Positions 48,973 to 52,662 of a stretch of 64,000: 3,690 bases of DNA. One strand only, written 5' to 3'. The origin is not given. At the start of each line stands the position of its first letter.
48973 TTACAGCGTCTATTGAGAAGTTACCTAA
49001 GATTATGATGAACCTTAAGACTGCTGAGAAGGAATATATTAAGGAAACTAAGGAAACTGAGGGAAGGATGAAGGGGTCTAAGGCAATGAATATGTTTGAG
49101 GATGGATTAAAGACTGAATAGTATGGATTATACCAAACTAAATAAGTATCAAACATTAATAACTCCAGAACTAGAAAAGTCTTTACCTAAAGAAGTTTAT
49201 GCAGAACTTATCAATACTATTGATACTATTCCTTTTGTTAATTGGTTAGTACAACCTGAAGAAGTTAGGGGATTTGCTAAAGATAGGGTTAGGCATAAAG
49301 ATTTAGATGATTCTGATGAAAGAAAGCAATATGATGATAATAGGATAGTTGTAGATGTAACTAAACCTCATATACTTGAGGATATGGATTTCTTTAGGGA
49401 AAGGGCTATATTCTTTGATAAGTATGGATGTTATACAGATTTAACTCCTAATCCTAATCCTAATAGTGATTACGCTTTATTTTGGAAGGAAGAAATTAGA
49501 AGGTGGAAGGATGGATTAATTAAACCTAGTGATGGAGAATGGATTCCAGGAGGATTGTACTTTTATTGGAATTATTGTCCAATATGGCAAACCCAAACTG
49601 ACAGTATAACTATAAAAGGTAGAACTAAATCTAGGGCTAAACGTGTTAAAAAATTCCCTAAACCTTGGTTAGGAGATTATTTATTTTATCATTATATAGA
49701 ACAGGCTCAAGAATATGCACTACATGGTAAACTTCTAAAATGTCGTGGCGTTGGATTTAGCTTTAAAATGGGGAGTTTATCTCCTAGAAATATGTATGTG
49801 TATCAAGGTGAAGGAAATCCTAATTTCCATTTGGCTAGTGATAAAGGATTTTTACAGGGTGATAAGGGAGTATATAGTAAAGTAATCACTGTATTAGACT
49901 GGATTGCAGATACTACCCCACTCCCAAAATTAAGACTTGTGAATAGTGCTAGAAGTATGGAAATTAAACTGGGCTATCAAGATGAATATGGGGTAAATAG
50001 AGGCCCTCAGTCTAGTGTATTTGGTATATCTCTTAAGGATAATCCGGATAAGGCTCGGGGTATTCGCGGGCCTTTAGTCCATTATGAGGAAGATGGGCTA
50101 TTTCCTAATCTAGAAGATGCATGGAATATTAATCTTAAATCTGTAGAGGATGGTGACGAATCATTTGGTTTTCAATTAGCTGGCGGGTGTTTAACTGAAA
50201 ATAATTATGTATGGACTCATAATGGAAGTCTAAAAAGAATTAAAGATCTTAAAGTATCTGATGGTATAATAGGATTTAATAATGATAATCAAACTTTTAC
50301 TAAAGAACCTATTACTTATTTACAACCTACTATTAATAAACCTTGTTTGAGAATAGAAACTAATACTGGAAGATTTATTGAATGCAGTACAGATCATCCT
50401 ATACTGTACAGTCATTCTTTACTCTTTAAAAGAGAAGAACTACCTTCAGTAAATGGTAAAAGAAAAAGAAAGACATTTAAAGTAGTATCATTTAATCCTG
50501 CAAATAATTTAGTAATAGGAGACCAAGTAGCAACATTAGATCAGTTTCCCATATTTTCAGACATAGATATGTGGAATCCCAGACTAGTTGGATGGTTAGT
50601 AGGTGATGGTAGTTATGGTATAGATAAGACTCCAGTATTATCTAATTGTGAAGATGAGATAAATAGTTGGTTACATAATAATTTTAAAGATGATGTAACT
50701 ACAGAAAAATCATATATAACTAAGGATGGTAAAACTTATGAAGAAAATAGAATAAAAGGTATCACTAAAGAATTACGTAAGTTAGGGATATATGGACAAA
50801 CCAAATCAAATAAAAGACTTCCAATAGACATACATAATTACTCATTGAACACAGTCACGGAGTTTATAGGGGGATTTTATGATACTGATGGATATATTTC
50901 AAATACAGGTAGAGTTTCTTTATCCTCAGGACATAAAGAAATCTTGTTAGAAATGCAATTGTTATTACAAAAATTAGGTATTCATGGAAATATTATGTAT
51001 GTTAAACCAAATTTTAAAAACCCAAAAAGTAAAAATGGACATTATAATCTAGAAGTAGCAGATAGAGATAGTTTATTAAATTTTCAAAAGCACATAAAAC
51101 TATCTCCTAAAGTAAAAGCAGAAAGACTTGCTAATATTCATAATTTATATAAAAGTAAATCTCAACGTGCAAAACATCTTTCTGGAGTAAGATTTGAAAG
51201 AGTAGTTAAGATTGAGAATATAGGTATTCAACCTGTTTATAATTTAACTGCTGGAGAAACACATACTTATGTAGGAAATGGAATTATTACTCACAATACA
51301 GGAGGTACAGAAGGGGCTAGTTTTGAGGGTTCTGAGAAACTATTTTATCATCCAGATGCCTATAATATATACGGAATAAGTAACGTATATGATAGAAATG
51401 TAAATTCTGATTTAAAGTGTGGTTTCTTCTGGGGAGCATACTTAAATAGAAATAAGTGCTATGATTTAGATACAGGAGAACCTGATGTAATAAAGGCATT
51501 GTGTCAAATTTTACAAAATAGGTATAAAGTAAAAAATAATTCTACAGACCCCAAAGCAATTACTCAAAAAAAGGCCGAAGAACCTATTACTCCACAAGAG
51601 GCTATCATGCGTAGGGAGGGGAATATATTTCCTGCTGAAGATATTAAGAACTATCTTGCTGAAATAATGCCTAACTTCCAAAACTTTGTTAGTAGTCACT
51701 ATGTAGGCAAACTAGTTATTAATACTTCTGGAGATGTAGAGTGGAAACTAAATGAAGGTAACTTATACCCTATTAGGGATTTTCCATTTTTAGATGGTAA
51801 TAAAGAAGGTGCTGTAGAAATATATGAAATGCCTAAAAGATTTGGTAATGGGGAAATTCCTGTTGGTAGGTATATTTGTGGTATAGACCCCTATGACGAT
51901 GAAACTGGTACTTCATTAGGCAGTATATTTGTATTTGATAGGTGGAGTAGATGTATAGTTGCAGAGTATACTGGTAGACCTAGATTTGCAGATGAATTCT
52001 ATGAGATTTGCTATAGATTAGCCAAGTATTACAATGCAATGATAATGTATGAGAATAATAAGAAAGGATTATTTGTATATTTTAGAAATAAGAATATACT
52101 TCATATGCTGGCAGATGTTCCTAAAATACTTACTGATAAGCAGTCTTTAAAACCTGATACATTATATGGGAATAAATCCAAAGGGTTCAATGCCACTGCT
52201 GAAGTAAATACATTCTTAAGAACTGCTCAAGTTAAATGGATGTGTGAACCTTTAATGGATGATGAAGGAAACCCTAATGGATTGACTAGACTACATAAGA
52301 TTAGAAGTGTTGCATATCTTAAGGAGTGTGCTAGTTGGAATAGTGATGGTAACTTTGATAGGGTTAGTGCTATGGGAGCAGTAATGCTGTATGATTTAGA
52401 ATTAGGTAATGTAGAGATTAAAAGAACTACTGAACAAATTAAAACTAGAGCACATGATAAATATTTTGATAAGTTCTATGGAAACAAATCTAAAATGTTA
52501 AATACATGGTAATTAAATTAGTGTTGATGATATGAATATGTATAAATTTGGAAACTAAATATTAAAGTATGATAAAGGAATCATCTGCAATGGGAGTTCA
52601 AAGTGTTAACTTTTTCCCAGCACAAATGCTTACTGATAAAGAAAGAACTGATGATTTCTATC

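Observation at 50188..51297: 370-aa intein with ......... endonuclease splitting the large terminase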

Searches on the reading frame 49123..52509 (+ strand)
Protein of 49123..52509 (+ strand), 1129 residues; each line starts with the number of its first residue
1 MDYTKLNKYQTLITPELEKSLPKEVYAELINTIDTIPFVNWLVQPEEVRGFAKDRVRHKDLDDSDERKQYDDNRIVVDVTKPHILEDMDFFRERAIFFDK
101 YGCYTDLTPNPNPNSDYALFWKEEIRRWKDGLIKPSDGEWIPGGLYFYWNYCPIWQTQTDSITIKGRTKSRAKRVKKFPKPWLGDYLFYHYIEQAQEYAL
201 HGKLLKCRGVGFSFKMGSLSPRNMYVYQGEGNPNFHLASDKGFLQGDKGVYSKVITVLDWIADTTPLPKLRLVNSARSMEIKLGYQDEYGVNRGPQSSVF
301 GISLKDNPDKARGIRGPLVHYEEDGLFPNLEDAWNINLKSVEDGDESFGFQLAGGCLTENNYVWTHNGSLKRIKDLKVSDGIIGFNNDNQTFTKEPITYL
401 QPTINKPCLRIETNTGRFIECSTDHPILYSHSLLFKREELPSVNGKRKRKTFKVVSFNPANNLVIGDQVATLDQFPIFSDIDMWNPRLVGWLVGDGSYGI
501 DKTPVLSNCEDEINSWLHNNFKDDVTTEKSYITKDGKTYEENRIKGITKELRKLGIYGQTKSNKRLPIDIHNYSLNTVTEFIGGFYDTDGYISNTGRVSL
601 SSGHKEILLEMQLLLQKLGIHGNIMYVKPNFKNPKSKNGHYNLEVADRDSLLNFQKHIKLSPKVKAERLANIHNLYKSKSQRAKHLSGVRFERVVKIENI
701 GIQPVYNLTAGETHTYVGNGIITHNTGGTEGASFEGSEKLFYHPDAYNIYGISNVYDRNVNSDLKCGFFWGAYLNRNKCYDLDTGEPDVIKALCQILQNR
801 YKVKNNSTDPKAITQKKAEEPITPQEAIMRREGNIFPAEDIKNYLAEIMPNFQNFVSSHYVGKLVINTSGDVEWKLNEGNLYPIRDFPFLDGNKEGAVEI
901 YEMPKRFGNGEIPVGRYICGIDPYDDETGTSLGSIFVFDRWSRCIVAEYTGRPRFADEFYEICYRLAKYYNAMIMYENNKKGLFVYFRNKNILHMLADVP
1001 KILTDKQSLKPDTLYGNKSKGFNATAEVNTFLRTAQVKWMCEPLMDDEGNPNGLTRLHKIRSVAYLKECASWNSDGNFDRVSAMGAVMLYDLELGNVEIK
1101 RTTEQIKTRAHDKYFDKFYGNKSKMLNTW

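Call 4: search_protein_families(library=pfam, proteins=[window:49123-52509:+], max_evalue=1)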
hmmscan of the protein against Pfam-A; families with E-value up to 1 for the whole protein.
window:49123-52509:+ (1129 aa): 4 families
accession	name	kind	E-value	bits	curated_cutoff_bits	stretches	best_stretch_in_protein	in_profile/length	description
PF14528.11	LAGLIDADG_3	-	1.3e-12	48.3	22.5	1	578-658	3-81/82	LAGLIDADG-like domain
PF14890.11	Intein_splicing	-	3.4e-08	33.9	35.8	1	368-725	6-155/155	Intein splicing domain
PF01079.26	Hint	-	9.8e-05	22.5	29.7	1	353-429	10-88/213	Hint module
PF16344.10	FecR_C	-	0.087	13.3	24.4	0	958-982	8-33/70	FecR, C-terminal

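Call 5: search_protein_families(library=phrogs, proteins=[window:49123-52509:+], max_evalue=0.01)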
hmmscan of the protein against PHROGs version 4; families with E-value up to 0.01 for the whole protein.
window:49123-52509:+ (1129 aa): 4 families
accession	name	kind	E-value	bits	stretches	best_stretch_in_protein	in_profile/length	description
phrog_6681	-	head and packaging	1.6e-100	338.6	2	721-1122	327-753/758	terminase large subunit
phrog_510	-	DNA, RNA and nucleotide metabolism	9.1e-06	25.6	1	361-606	412-641/667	DNA primase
phrog_9666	-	unknown function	0.00015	21.1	0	687-727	449-488/779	-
phrog_30356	-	DNA, RNA and nucleotide metabolism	0.0015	17.7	1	355-621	384-631/823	helicase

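Call 50: find_encoding_contigs(protein=window:49123-52509:+, flank=2000, max_places=3)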
Protein window:49123-52509:+ (1129 aa): 4 contigs read that carry it; 1 place shown.
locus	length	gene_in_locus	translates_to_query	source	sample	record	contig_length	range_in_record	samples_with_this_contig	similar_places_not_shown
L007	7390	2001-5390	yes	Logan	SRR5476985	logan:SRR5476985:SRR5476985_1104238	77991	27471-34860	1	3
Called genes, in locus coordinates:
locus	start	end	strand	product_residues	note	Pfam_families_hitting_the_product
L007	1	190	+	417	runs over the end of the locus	-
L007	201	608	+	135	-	-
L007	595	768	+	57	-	-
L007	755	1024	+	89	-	-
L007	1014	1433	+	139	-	-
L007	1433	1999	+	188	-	-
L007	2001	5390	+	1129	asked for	PF14890:Intein_splicing (weak), PF14528:LAGLIDADG_3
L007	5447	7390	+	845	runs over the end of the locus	-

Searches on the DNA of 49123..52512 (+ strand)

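Call 6: search_dna_similar(query=window:49123-52512:+, collection=phages, mode=near, max_rows=20)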
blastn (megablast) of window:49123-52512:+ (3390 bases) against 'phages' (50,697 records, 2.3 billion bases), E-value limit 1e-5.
No match.
